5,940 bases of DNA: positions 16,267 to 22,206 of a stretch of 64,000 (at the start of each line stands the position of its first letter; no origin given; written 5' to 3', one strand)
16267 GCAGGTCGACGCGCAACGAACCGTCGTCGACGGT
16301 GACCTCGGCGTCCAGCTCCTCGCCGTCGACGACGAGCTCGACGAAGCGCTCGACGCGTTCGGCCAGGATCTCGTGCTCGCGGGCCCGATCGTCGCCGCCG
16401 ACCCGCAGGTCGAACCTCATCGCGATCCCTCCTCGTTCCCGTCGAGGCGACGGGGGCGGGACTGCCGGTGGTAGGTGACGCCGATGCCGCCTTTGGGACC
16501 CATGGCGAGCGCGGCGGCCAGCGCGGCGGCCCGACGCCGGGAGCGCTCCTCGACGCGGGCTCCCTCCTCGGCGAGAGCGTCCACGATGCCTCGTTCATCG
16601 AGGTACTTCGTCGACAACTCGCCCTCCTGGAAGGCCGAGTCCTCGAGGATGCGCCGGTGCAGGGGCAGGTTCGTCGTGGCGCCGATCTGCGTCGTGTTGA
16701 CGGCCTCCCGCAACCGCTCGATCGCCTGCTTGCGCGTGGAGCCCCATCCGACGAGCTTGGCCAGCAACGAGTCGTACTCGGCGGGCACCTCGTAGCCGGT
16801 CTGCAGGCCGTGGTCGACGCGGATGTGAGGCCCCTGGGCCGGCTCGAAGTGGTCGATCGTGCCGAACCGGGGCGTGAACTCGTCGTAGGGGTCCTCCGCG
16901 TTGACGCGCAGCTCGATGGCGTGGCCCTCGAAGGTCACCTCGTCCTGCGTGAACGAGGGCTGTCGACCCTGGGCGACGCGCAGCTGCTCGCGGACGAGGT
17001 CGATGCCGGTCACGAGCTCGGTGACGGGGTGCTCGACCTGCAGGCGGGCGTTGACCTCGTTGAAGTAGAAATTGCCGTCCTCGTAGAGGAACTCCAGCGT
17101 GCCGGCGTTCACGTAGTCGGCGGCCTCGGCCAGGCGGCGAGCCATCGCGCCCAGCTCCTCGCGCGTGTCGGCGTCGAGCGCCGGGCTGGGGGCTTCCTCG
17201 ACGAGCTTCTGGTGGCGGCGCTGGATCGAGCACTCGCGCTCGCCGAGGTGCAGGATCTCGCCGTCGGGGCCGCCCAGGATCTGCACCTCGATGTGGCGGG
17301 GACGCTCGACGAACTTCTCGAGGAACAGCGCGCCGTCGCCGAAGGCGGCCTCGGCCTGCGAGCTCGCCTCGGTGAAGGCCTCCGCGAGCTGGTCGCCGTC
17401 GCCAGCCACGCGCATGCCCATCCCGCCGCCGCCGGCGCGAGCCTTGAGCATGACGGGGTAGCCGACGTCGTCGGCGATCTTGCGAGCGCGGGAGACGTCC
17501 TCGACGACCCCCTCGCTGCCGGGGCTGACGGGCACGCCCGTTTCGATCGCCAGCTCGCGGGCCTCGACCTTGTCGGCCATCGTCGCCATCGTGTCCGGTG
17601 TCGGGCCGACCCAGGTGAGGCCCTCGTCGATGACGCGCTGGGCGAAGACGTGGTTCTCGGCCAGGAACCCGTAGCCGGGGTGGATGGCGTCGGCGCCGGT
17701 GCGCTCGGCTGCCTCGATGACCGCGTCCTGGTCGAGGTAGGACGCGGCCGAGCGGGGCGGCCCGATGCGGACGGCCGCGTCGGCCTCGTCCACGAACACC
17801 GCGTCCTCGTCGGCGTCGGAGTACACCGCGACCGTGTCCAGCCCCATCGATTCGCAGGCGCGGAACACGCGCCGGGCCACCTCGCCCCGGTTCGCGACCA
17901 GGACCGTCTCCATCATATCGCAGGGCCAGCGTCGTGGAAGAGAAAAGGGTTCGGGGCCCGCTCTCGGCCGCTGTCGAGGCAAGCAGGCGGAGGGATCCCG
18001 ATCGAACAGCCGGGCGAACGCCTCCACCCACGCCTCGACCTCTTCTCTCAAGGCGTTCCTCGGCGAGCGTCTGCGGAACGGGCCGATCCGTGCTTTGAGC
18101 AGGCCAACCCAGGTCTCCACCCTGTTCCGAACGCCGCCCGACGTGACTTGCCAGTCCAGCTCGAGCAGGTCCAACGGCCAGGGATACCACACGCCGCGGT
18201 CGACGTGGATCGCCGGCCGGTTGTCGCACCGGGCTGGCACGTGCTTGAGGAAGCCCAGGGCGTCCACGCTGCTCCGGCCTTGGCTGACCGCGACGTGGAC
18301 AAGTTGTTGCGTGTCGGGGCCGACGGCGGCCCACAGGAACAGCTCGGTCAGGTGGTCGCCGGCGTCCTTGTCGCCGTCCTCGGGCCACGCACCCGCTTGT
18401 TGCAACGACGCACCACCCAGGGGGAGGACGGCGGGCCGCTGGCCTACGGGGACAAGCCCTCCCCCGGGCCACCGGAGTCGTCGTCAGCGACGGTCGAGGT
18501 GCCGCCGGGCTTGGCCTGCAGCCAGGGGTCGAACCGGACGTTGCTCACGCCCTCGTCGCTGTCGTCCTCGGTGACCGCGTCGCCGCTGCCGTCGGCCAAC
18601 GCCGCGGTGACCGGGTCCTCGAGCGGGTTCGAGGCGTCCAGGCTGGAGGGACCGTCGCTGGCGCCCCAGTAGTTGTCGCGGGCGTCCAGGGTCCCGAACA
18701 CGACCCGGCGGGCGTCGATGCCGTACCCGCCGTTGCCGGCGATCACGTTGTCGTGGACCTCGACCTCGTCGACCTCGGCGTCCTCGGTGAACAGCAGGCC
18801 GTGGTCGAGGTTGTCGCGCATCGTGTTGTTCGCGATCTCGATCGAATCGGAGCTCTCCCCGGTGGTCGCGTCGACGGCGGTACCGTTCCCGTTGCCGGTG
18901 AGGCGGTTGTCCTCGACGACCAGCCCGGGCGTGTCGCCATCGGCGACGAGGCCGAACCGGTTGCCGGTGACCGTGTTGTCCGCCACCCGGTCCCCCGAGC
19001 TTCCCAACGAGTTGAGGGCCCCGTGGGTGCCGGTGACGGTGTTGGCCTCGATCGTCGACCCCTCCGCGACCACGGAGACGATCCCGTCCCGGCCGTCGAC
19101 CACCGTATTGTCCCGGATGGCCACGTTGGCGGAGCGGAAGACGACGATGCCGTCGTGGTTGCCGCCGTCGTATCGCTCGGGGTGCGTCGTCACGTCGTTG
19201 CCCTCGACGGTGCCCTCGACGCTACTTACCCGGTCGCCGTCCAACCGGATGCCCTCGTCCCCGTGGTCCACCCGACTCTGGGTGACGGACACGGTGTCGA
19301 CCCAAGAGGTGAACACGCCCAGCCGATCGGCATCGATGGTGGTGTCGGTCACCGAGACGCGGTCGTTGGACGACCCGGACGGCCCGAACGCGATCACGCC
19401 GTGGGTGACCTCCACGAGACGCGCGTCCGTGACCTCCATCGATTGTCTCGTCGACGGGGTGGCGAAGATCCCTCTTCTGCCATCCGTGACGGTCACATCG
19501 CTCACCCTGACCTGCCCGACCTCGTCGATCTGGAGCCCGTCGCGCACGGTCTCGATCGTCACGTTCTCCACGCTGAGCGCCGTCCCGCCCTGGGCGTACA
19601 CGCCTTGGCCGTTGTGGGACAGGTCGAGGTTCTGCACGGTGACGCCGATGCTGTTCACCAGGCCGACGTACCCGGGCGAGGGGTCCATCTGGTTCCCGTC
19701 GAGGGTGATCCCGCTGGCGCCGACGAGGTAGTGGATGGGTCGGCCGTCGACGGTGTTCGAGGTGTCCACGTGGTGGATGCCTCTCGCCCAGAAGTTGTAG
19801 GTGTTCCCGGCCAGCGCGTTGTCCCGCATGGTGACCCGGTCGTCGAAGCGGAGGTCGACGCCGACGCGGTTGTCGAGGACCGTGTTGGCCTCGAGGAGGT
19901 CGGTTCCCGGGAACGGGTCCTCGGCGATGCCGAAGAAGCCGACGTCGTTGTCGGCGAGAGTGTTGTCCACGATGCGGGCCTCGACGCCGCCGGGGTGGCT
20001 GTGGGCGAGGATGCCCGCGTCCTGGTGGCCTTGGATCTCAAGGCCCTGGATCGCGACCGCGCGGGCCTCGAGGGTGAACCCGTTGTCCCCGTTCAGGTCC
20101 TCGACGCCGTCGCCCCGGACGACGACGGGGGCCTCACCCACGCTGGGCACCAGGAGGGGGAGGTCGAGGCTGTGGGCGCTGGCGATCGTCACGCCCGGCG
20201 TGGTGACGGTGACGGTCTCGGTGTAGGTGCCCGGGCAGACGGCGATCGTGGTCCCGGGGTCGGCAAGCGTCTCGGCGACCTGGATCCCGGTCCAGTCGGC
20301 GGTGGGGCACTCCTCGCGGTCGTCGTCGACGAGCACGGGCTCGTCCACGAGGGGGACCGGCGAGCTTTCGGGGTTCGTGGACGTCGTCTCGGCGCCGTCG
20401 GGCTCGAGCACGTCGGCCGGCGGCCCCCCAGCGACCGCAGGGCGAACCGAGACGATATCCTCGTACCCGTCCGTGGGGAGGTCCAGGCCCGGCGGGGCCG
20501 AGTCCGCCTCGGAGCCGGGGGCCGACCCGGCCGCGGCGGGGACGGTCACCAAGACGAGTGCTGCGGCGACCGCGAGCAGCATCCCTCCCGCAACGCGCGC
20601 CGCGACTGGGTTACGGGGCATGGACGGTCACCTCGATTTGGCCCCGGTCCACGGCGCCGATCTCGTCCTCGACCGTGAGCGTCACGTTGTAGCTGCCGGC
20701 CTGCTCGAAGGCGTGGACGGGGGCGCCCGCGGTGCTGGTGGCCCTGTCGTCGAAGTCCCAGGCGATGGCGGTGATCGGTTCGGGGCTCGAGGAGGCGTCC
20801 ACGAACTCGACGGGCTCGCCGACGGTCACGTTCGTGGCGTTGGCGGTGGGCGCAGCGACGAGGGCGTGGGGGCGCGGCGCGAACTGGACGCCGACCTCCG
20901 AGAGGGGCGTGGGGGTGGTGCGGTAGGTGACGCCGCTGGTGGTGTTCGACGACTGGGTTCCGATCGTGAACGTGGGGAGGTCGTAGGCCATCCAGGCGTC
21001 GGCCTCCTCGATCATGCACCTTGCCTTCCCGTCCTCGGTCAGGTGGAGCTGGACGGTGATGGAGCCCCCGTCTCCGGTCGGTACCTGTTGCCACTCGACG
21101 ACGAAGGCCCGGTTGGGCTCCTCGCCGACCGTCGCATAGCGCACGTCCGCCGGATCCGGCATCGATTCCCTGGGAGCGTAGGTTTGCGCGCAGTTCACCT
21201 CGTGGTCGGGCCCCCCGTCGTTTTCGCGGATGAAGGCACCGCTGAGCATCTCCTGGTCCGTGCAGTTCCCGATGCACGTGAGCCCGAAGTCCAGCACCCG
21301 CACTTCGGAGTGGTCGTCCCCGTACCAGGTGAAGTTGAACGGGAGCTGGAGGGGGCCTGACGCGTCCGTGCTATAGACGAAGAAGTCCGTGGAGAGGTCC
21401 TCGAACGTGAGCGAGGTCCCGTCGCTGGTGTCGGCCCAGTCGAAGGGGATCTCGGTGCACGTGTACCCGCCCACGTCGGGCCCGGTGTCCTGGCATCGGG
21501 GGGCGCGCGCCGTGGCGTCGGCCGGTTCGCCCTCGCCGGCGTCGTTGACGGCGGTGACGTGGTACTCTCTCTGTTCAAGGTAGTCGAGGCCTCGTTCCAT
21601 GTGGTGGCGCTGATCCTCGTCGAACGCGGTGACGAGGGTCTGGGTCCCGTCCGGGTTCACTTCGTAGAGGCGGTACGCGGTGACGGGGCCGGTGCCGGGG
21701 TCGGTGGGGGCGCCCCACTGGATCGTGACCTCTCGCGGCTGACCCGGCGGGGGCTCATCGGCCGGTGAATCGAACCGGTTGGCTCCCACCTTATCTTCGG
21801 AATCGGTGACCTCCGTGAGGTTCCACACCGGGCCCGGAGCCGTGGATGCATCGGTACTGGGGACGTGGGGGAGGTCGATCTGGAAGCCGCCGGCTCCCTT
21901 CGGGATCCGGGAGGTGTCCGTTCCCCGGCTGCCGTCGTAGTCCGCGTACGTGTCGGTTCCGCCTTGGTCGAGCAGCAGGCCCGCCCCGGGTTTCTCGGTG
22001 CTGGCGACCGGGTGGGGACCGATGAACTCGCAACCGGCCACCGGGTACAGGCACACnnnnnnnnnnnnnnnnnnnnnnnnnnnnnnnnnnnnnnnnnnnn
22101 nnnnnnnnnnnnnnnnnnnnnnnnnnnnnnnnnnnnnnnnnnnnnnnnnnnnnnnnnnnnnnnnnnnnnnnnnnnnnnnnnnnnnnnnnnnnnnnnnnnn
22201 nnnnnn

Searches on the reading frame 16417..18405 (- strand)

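Call 24: search_protein_families(library=pfam, proteins=[window:16417-18405:-], max_evalue=0.00001)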
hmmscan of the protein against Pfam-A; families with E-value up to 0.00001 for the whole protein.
window:16417-18405:- (662 aa): 5 families
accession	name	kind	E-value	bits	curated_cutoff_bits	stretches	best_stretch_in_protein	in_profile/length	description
PF02786.22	CPSase_L_D2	-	6.2e-69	232.2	19.8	1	278-481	1-206/211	Carbamoyl-phosphate synthase L chain, ATP binding domain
PF00289.28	Biotin_carb_N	-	2.1e-42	144.5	25.5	1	164-273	1-110/110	Biotin carboxylase, N-terminal domain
PF02785.25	Biotin_carb_C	-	3e-33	114.6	32.4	1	498-604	1-108/108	Biotin carboxylase C-terminal domain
PF02222.28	ATP-grasp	-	1e-09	38.7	27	1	300-454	15-162/179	ATP-grasp domain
PF07478.18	Dala_Dala_lig_C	-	3.9e-08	33.5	24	1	306-453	27-174/204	D-ala D-ala ligase C-terminus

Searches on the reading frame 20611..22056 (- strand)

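Call 24: search_protein_families(library=pfam, proteins=[window:20611-22056:-], max_evalue=0.00001)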
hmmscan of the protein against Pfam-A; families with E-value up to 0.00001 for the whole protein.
window:20611-22056:- (481 aa): 2 families
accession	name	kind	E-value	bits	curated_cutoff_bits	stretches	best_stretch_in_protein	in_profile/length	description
PF18911.6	PKD_4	-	1.3e-15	57.7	27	1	401-478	2-85/85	PKD domain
PF00801.26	PKD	-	2.1e-09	37.7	23.5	1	405-471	6-74/80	PKD domain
